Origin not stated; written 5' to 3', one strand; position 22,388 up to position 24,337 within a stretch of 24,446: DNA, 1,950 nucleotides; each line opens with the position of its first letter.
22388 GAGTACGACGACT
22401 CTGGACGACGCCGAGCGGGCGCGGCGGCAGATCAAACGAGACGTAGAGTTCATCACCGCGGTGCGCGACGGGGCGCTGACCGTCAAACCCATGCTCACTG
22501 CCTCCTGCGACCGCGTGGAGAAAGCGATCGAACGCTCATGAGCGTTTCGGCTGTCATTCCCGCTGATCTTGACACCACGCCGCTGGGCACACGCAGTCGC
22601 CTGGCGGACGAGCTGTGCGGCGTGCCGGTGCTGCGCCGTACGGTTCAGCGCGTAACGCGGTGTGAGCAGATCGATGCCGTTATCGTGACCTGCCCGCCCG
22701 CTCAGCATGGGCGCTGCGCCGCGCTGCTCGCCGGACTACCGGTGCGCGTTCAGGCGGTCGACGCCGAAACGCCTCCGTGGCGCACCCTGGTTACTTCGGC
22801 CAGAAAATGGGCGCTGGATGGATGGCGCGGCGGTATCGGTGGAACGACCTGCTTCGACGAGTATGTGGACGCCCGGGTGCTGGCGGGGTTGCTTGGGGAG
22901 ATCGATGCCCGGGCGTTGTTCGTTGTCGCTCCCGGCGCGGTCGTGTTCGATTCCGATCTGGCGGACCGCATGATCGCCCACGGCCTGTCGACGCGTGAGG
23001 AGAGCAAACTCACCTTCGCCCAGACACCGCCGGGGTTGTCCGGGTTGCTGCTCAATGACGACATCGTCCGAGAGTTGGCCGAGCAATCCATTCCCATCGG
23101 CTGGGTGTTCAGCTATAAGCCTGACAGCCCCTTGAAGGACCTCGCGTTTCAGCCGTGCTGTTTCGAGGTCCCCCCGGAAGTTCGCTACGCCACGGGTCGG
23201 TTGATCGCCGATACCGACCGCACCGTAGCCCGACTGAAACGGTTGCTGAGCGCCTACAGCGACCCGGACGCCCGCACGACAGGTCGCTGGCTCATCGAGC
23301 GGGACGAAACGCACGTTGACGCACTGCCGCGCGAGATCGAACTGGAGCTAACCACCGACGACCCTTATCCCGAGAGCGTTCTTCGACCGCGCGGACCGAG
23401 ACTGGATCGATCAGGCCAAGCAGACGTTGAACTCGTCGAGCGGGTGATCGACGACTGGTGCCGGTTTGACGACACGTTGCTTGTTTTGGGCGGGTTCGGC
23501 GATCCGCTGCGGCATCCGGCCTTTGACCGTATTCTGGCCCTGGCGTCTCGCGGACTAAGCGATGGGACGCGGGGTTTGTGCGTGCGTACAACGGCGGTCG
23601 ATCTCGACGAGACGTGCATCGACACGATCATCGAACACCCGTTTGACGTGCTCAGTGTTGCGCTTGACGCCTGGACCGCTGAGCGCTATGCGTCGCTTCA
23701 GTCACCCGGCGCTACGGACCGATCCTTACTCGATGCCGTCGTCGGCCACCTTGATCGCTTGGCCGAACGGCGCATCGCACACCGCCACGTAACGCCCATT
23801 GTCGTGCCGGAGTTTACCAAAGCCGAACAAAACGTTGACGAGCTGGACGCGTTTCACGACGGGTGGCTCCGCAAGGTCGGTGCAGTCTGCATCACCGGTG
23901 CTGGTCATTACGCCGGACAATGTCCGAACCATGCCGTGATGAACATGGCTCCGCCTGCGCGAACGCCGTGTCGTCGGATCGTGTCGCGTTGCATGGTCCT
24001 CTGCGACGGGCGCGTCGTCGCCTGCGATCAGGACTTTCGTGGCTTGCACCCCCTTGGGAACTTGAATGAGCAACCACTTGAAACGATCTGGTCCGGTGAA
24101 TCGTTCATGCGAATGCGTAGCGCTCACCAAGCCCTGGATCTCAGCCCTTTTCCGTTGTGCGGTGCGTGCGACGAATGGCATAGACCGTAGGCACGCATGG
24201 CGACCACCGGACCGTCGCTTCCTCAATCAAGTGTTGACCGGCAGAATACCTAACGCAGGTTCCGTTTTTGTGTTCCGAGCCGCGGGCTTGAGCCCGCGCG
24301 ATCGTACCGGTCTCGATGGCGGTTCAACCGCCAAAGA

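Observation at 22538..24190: Cytidylyltransferase fused to a radical-SAM-like domain that lacks the canonical CX3CX2C but keeps SPASM-like cysteines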

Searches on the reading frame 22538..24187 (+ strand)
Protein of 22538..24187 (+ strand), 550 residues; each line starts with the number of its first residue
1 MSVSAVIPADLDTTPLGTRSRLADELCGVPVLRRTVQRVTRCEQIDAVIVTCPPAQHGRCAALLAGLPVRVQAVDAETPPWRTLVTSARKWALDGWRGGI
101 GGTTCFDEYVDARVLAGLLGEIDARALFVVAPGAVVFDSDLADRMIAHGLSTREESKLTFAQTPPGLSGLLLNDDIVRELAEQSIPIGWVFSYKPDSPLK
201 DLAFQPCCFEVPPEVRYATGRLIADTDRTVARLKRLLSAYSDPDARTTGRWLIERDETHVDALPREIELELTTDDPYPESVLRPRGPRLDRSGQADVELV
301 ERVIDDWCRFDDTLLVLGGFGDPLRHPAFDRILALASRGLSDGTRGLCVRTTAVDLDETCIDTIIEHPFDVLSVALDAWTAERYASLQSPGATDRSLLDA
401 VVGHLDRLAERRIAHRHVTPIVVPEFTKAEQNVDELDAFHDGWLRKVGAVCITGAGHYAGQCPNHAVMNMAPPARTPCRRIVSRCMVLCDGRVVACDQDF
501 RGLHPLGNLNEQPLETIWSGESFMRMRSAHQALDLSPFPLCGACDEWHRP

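Call 3: search_protein_families(library=pfam, proteins=[window:22538-24187:+], max_evalue=1)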
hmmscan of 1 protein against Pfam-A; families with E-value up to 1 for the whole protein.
window:22538-24187:+ (550 aa): 3 families
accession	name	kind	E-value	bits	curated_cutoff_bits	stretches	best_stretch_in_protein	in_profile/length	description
PF13186.11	SPASM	-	2.5e-11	44.1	21.5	1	478-545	1-67/67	Iron-sulfur cluster-binding domain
PF04055.27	Radical_SAM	-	0.00061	20.4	29.5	1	291-429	24-157/166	Radical SAM superfamily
PF01128.25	IspD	-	0.13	12.5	27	1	22-69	21-68/221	2-C-methyl-D-erythritol 4-phosphate cytidylyltransferase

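Call 4: search_protein_families(library=ncbifam, proteins=[window:22538-24187:+], max_evalue=1)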
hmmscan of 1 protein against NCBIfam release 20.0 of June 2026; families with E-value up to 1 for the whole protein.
window:22538-24187:+ (550 aa): 9 families
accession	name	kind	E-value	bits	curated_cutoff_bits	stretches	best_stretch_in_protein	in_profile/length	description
TIGR04321.1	spiroSPASM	subfamily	1.7e-32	112.8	250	1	220-548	187-506/510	spiro-SPASM protein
TIGR04317.1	W_rSAM_matur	equivalog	3.1e-13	49.6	380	2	291-440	29-168/349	tungsten cofactor oxidoreductase radical SAM maturase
TIGR04311.1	rSAM_Geo_metal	subfamily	2.9e-05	23.3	400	2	315-448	52-178/423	radical SAM/SPASM family putative metalloenzyme maturase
TIGR04051.1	rSAM_NirJ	equivalog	0.00029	19.9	515.45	1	293-398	30-130/354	heme d1 biosynthesis radical SAM protein NirJ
TIGR04250.1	SCM_rSAM_ScmE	equivalog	0.0014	17.6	400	1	424-545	197-318/358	SynChlorMet cassette radical SAM/SPASM protein ScmE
TIGR04085.1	rSAM_more_4Fe4S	domain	0.026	14.9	27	1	478-544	1-64/93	SPASM domain-containing protein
NF003952.0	PRK05450.1-5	subfamily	0.075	12.2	193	1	2-52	2-50/250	3-deoxy-manno-octulosonate cytidylyltransferase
TIGR00453.1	ispD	equivalog_domain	0.16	11.4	181.3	1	25-63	23-61/219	2-C-methyl-D-erythritol 4-phosphate cytidylyltransferase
TIGR04133.1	rSAM_w_lipo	hypoth_equivalog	0.17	10.8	425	1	478-529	261-310/350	TIGR04133 family radical SAM/SPASM protein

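Call 9: find_homologous_proteins(query=window:22538-24187:+, max_evalue=0.001)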
Query window:22538-24187:+ (550 aa): 457 proteins with E <= 0.001 among 8000 candidates; the best 120 are listed.
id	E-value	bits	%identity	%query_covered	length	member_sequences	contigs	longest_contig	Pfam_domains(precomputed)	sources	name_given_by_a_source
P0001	0.0e+0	1270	100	100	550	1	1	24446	PF13186.12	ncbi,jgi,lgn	-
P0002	1.6e-247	841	65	100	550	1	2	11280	PF13186.12,PF04055.28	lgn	-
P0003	1.3e-224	765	62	100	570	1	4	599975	PF13186.12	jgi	jgi:radical SAM protein with 4Fe4S-binding SPASM domain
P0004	2.2e-207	708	57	100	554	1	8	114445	PF13186.12,PF04055.28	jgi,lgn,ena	jgi:hypothetical protein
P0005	1.7e-203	695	57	100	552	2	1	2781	PF13186.12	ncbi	-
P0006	3.0e-202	691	57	100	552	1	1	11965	PF13186.12,PF04055.28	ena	-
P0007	3.1e-202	691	56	100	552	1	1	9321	PF13186.12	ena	-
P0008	2.5e-201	688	55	100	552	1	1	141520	PF13186.12,PF04055.28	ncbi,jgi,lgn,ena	-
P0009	1.1e-198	679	56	100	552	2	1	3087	PF13186.12,PF04055.28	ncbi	-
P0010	8.6e-198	676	55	100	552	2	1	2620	PF13186.12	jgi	-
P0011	1.2e-197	676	56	100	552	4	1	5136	PF13186.12,PF04055.28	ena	-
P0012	1.9e-197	675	55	100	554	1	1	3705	PF13186.12,PF04055.28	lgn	-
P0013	2.8e-197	675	54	100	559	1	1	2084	PF13186.12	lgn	-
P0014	3.8e-197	674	55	100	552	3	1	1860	PF13186.12,PF04055.28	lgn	-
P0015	1.3e-196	673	54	100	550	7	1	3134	PF13186.12,PF04055.28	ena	-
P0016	2.8e-195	668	54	100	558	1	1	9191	PF13186.12,PF04055.28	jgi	-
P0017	7.1e-195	667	53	100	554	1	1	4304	PF13186.12,PF04055.28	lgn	-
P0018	9.1e-195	666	54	100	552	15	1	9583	PF13186.12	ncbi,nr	ncbi:MAG: SPASM domain-containing protein [Planctomycetes bacterium]|nr:SPASM domain-containing prot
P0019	1.1e-194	666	53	100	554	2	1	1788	PF13186.12,PF04055.28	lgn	-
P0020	1.1e-194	666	55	100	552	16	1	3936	PF13186.12,PF04055.28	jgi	-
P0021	1.1e-194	666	55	100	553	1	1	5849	PF13186.12,PF04055.28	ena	-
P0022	2.6e-194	665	55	100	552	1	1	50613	PF13186.12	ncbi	-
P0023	2.8e-194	665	53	100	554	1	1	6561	PF13186.12,PF04055.28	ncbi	-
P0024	9.6e-194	663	54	100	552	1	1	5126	PF13186.12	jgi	jgi:radical SAM protein with 4Fe4S-binding SPASM domain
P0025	1.2e-193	663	54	61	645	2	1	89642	PF13186.12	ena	-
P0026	8.0e-193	660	54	100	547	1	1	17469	PF13186.12,PF04055.28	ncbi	-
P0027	2.0e-192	659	54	100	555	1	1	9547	PF13186.12,PF04055.28,PF12804.14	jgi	jgi:spiro-SPASM protein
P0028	2.2e-192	659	55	100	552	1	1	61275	PF13186.12,PF04055.28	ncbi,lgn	-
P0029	2.7e-192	658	54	100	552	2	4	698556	PF13186.12,PF04055.28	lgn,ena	-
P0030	1.1e-191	656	55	100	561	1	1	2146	PF13186.12,PF04055.28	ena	-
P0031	1.5e-191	656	53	100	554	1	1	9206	PF13186.12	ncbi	-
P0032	3.1e-191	655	53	100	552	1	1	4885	PF13186.12,PF04055.28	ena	-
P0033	6.3e-191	654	54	100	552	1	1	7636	PF13186.12,PF04055.28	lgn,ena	-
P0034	7.0e-191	654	53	100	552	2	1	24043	PF13186.12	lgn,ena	-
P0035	8.7e-191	653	53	100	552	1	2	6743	PF13186.12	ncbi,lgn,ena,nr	ncbi:MAG: SPASM domain-containing protein [Planctomycetes bacterium]|nr:SPASM domain-containing prot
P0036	1.1e-190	653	54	100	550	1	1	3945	PF13186.12,PF04055.28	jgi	-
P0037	1.6e-190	652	54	100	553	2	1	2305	PF13186.12,PF04055.28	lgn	-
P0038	5.2e-190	651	54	100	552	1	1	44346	PF13186.12,PF04055.28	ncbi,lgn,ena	-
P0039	1.6e-189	649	54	100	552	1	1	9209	PF13186.12,PF04055.28,PF12804.14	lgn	-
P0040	2.4e-189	649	54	100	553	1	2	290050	PF13186.12,PF04055.28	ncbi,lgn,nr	ncbi:MAG: SPASM domain-containing protein [Planctomycetes bacterium]|nr:SPASM domain-containing prot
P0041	2.9e-189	648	54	100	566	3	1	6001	PF13186.12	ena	-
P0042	6.2e-189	647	53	100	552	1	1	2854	PF13186.12,PF04055.28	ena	-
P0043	2.6e-188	645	53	100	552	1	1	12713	PF13186.12,PF04055.28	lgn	-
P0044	3.8e-188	645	53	100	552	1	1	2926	PF13186.12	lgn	-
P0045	1.2e-187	643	53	100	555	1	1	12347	PF13186.12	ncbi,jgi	ncbi:MAG: radical SAM/SPASM domain-containing protein [Planctomycetota bacterium]|jgi:spiro-SPASM pr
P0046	1.8e-187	642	52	100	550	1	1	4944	PF13186.12,PF04055.28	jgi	jgi:hypothetical protein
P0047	2.3e-187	642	54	100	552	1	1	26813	PF13186.12,PF04055.28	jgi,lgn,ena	-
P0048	2.9e-187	642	53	100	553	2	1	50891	PF13186.12,PF04055.28,PF12804.14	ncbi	-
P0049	4.7e-187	641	53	100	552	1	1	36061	PF13186.12,PF04055.28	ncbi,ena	-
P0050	5.0e-187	641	52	100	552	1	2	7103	PF13186.12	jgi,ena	jgi:hypothetical protein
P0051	1.7e-186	639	51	100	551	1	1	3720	PF13186.12,PF04055.28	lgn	-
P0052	3.1e-186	638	53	99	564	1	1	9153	PF13186.12,PF04055.28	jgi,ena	-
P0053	3.4e-186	638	52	100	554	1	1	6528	PF13186.12,PF04055.28,PF12804.14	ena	-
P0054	6.9e-186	637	53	100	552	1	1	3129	PF13186.12,PF04055.28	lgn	-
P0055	1.1e-185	636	54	100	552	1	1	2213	PF13186.12,PF04055.28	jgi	-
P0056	1.8e-185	636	53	100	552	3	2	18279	PF13186.12,PF04055.28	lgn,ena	-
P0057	2.0e-185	636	53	100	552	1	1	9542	PF13186.12,PF04055.28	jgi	-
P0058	2.0e-185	636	52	100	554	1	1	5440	PF13186.12,PF04055.28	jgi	-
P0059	4.0e-185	635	52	100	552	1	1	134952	PF13186.12,PF04055.28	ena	-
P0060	1.1e-184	633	52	100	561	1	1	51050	PF13186.12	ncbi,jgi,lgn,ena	-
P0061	1.1e-184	633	53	100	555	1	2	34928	PF13186.12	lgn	-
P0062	1.5e-184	633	51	100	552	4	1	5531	PF13186.12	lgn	-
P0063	1.9e-184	632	53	100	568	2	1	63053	PF13186.12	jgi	-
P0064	2.0e-184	632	53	100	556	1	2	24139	PF13186.12,PF04055.28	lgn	-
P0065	2.1e-184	632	52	100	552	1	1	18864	PF13186.12,PF04055.28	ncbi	-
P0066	2.5e-184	632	51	100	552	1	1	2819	PF13186.12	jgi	jgi:hypothetical protein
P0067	3.2e-184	632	53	100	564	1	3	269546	PF13186.12,PF04055.28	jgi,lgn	jgi:radical SAM protein with 4Fe4S-binding SPASM domain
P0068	3.9e-184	631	53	100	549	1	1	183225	PF13186.12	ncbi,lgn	-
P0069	5.0e-184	631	52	100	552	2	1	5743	PF13186.12,PF04055.28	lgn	-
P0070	7.6e-184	630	52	100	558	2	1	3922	PF13186.12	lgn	-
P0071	1.0e-183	630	53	100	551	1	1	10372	PF13186.12,PF04055.28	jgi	jgi:radical SAM protein with 4Fe4S-binding SPASM domain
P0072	1.3e-183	630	54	100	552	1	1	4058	PF13186.12,PF04055.28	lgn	-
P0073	1.5e-183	629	53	100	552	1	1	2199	PF13186.12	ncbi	-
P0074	1.9e-183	629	52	100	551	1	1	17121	PF13186.12,PF04055.28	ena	-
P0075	1.9e-183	629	52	100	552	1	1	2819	PF13186.12,PF04055.28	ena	-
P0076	2.3e-183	629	51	100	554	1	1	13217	PF13186.12,PF04055.28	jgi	-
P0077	2.6e-183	629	52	100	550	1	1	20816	PF13186.12,PF04055.28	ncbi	-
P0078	3.3e-183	628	52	100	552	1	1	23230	PF13186.12,PF04055.28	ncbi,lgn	-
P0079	4.7e-183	628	53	100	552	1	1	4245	PF13186.12,PF04055.28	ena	-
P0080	6.8e-183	627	52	100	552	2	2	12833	PF13186.12,PF04055.28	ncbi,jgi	ncbi:MAG: SPASM domain-containing protein [Phycisphaerae bacterium]|jgi:MoaA/NifB/PqqE/SkfB family r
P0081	7.6e-183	627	53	100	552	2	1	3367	PF13186.12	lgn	-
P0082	8.4e-183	627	50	100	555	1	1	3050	PF13186.12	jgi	jgi:hypothetical protein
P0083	2.8e-182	625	51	100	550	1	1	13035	PF13186.12,PF04055.28,PF12804.14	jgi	-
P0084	3.5e-182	625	52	100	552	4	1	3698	PF13186.12,PF04055.28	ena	-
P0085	3.7e-182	625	51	100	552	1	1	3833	PF13186.12,PF04055.28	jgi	jgi:hypothetical protein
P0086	3.7e-182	625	51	100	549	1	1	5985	PF13186.12,PF04055.28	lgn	-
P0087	3.9e-182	625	51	100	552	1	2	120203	PF13186.12,PF04055.28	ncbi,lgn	-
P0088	5.4e-182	624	50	100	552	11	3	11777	PF13186.12,PF04055.28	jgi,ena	jgi:radical SAM protein with 4Fe4S-binding SPASM domain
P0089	1.0e-181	623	51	100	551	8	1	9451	PF13186.12,PF04055.28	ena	-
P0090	1.2e-181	623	51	100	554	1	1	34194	PF13186.12,PF04055.28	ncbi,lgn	-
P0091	1.5e-181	623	51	100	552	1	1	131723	PF13186.12,PF04055.28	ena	-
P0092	6.0e-181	621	52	100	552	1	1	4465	PF13186.12,PF04055.28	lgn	-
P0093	6.2e-181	621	52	100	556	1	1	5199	PF13186.12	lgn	-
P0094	8.6e-181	620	52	100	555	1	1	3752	PF13186.12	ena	-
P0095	1.0e-180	620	50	100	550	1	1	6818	PF13186.12,PF04055.28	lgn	-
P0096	5.3e-180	618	52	100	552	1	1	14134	PF13186.12,PF04055.28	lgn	-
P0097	6.1e-180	618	51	100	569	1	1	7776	PF13186.12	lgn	-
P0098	1.4e-179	616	51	100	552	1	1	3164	PF13186.12,PF04055.28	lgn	-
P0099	2.8e-179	615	51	100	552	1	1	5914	PF13186.12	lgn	-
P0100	3.6e-179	615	53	100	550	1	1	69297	PF13186.12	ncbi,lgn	-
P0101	6.0e-179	614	49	100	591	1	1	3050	PF13186.12,PF04055.28,PF12804.14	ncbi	-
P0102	7.4e-179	614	50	100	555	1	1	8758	PF13186.12,PF04055.28,PF12804.14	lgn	-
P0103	8.2e-179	614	51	100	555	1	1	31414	PF13186.12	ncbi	-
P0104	1.8e-178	613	52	100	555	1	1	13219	PF13186.12,PF04055.28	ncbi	-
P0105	2.5e-178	612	52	100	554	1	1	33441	PF13186.12,PF04055.28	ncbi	-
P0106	6.2e-178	611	50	100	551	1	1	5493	PF13186.12,PF04055.28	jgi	-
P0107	7.0e-178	611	51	100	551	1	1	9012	PF13186.12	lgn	-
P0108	2.1e-177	609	52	100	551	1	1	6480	PF13186.12,PF04055.28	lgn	-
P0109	2.9e-177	609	52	100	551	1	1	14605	PF13186.12,PF04055.28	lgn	-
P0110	3.0e-177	609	51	100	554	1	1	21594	PF13186.12,PF04055.28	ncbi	-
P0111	6.7e-177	607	52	100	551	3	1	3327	PF13186.12,PF04055.28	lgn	-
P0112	1.2e-176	607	52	100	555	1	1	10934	PF13186.12,PF04055.28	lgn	-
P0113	1.5e-176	606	49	100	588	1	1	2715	PF13186.12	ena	-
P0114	1.5e-176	606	52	100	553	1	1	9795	PF13186.12,PF04055.28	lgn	-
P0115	2.2e-176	606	50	100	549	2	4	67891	PF13186.12,PF04055.28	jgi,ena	-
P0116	2.6e-176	606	50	100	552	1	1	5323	PF13186.12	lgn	-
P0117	5.4e-176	604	51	100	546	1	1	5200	PF13186.12,PF04055.28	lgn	-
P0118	5.9e-176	604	52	100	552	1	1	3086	PF13186.12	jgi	jgi:spiro-SPASM protein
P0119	2.0e-175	603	51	100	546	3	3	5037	PF13186.12,PF04055.28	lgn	-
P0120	2.0e-175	603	48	100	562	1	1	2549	PF13186.12,PF04055.28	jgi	-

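Call 15: find_related_loci(query=A1, collection=genome_contigs, flank=8000)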
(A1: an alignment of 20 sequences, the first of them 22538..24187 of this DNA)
Query A1 (550 aa) in genome_contigs; peptide patterns used: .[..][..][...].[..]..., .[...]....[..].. (x = any residue, [..] = any of these).
126 stretches matched a pattern; 109 encode a relative of the query (tblastn E <= 1e-3); the best 80 are kept; 80 distinct loci.
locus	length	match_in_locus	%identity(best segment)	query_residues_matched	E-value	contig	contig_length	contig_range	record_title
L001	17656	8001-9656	56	1-550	0e+0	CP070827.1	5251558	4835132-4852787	MAG: Phycisphaerales bacterium isolate bin11 chromosome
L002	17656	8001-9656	56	1-550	0e+0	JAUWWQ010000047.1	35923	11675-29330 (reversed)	MAG: Planctomycetota bacterium isolate CSMAG_2662 CSMAG_2662_k127_459500_length_35923_cov_27.9912, whole genome shotgun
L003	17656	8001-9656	55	1-550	0e+0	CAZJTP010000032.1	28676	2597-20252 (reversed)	MAG TPA_asm: uncultured Phycisphaeraceae bacterium isolate binchicken_co116_291 genome assembly, contig: NODE_1457_lengt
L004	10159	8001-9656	54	1-550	0e+0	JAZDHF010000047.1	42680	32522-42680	MAG: Planctomycetota bacterium isolate MEGAHIT-group-0.304 k141_10722159, whole genome shotgun sequence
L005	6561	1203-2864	53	1-550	0e+0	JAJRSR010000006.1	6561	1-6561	MAG: Planctomycetota bacterium isolate Dive96_bin1.127 k141_223734, whole genome shotgun sequence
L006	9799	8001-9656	55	1-550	0e+0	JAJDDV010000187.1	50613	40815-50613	MAG: Phycisphaerae bacterium isolate OFTM174 OFTM174_186, whole genome shotgun sequence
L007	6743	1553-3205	53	1-549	0e+0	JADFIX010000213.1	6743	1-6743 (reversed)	MAG: Planctomycetota bacterium isolate B3T1B8 B3T1B8_NODE24629, whole genome shotgun sequence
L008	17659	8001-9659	54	1-550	0e+0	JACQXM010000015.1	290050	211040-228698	MAG: Planctomycetota bacterium isolate NC_groundwater_1515_Pr4_B-0.1um_67_4 SR1-18-B1_scaffold_67086, whole genome shotg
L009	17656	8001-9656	55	1-550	0e+0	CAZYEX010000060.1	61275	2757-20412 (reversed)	MAG TPA_asm: uncultured Phycisphaera sp. isolate binchicken_co165_75 genome assembly, contig: k141_1238785, whole genome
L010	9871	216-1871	52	1-550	0e+0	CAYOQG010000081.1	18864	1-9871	MAG TPA_asm: uncultured Phycisphaeraceae bacterium isolate SRP323688_co1_276 genome assembly, contig: NODE_4812_length_1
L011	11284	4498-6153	52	1-550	0e+0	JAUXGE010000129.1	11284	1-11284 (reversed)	MAG: Planctomycetota bacterium isolate CSMAG_2921 CSMAG_2921_k117_2644815_length_11284_cov_18.9678, whole genome shotgun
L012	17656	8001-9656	52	1-550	0e+0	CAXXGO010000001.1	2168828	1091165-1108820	MAG: Phycisphaerae bacterium isolate c853687f-fc16-43d1-893a-c6280bf959b9 genome assembly, contig: contig_1, whole genom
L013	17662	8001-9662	51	1-550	0e+0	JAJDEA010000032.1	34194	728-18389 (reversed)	MAG: Phycisphaerae bacterium isolate OFTM303 OFTM303_31, whole genome shotgun sequence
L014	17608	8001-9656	54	1-550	0e+0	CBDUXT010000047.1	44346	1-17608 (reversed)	MAG TPA_asm: uncultured bacterium isolate SRR22302371_binner23_Refined_2 genome assembly, contig: ERZ26661859.402, whole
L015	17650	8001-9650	53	1-550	0e+0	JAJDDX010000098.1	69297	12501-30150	MAG: Phycisphaerae bacterium isolate OFTM243 OFTM243_97, whole genome shotgun sequence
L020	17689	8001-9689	49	2-550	4e-175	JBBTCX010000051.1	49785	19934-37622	MAG: Planctomycetota bacterium isolate H41-bin234_1 H41_bin234_1_000000000051, whole genome shotgun sequence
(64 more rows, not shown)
